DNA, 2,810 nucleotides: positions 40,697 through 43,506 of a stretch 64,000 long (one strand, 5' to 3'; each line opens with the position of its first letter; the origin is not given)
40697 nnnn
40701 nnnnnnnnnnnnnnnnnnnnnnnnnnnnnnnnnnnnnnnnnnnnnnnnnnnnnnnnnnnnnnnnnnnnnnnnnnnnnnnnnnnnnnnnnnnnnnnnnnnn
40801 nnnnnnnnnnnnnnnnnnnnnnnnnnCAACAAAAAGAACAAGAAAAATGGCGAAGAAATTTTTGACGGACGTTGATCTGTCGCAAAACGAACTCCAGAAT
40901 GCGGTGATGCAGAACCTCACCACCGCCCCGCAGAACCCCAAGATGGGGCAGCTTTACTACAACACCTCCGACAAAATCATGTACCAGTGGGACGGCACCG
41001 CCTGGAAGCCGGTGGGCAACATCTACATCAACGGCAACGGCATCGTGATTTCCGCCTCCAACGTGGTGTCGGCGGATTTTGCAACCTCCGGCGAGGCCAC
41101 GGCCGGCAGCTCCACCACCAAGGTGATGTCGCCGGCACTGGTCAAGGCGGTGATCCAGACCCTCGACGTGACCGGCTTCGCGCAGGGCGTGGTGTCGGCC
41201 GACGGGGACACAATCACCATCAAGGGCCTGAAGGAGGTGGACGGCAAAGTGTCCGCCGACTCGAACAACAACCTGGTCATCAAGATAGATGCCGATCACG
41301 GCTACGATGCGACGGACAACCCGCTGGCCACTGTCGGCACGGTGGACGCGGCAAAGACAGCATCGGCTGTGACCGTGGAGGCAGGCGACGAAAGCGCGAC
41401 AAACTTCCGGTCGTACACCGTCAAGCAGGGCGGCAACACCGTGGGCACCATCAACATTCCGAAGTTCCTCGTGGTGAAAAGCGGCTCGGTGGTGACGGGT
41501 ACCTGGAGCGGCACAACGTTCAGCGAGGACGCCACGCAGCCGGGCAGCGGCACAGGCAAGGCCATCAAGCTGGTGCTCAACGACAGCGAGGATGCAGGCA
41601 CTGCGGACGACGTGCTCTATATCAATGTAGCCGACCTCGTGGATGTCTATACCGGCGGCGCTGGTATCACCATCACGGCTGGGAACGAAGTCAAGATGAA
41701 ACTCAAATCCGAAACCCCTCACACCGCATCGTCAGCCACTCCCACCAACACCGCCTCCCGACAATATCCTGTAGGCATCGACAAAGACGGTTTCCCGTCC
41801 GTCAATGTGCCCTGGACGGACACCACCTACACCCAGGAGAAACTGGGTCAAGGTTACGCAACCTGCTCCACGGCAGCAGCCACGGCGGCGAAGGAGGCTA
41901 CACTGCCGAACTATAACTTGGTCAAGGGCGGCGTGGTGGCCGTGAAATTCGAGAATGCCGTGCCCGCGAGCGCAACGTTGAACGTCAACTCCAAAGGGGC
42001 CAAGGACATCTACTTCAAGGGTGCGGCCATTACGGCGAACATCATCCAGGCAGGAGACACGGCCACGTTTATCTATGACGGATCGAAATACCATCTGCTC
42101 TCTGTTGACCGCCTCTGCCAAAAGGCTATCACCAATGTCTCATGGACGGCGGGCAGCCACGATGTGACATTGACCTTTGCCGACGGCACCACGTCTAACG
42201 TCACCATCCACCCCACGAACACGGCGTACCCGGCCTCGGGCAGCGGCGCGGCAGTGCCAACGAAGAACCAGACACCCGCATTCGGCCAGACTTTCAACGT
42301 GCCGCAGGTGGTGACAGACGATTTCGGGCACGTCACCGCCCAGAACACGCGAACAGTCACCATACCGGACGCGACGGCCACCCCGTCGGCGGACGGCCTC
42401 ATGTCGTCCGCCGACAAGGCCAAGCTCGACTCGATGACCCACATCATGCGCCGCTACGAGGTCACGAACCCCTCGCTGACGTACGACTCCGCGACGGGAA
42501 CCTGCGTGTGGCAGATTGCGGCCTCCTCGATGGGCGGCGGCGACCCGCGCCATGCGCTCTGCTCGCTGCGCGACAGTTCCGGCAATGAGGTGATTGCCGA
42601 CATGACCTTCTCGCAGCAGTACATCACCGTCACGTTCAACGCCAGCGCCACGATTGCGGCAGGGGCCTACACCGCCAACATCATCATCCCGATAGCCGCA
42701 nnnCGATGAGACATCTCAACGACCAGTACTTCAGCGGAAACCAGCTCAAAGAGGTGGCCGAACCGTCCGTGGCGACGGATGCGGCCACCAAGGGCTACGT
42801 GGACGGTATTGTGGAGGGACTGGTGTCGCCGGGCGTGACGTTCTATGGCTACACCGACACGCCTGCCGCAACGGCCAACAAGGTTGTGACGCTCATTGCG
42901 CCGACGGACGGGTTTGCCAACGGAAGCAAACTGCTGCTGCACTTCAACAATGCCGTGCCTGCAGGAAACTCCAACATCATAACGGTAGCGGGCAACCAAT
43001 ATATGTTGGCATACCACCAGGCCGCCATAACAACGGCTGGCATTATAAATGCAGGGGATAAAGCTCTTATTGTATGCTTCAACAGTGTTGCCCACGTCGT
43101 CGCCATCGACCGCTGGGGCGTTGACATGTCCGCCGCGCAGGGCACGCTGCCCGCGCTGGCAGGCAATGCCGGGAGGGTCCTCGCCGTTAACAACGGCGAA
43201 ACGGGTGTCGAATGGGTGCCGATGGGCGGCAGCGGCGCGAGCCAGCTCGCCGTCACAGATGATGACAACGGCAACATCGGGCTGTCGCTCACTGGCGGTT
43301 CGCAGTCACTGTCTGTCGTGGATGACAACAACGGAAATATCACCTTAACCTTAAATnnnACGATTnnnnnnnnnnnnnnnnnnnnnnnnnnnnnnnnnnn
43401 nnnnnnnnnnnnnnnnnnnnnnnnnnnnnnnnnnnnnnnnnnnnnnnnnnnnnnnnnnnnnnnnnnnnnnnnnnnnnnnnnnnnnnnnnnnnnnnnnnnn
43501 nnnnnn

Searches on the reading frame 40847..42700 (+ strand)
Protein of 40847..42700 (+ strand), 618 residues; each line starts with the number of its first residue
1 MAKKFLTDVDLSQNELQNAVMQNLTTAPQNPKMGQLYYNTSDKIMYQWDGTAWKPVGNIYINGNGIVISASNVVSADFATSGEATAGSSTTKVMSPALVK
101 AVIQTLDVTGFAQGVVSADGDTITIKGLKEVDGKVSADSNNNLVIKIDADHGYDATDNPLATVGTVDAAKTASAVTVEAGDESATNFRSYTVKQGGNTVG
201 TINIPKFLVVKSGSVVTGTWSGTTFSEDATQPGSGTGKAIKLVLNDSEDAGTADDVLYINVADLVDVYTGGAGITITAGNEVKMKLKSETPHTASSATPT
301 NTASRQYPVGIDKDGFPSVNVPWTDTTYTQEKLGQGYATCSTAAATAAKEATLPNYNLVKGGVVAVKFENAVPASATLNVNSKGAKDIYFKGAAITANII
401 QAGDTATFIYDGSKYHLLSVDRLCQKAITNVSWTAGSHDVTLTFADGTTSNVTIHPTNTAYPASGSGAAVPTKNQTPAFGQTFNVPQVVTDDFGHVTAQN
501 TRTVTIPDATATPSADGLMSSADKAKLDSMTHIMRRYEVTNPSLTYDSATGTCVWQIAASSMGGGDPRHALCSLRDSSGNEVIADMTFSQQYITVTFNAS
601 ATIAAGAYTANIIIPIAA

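Call 11: search_protein_families(library=pfam, proteins=[window:40847-42700:+], max_evalue=0.1)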
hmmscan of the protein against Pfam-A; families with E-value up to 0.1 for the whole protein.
window:40847-42700:+ (618 aa): 0 families

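Call 12: search_protein_families(library=phrogs, proteins=[window:40847-42700:+], max_evalue=0.1)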
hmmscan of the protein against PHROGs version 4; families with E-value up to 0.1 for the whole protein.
window:40847-42700:+ (618 aa): 7 families
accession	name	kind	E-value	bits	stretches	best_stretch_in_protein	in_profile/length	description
phrog_38707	-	unknown function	1.8e-20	74.2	2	4-150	2-142/675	-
phrog_8309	-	unknown function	4.6e-13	50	1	4-92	2-83/312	-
phrog_6907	-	unknown function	3.5e-06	28.3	1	451-533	11-91/99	-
phrog_13666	-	unknown function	0.00081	20.1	1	11-60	7-54/145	-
phrog_15511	-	unknown function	0.0011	19.2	1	16-63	69-117/511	-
phrog_20787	-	head and packaging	0.0044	18.1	1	10-53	14-59/67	virion structural protein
phrog_11315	-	unknown function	0.0084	16.1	1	21-60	203-242/384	-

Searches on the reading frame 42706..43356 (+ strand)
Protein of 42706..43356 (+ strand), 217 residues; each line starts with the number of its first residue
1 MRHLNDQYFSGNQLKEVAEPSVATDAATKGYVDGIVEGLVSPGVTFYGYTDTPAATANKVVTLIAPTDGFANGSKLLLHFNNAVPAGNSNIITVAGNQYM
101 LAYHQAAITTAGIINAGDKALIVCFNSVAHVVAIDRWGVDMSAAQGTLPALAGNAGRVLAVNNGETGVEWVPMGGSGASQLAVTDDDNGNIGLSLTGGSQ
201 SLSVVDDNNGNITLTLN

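Call 11: search_protein_families(library=pfam, proteins=[window:42706-43356:+], max_evalue=0.1)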
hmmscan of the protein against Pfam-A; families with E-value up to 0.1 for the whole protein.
window:42706-43356:+ (217 aa): 0 families

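Call 12: search_protein_families(library=phrogs, proteins=[window:42706-43356:+], max_evalue=0.1)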
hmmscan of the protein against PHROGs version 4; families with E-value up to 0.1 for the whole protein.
window:42706-43356:+ (217 aa): 3 families
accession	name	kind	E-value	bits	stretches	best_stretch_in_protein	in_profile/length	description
phrog_30390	-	unknown function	6.3e-06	25.9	1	9-39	400-430/766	-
phrog_18179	-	head and packaging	0.0018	18.6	1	108-180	170-250/482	virion structural protein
phrog_26941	-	tail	0.0018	18.1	1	14-56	478-519/603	tail protein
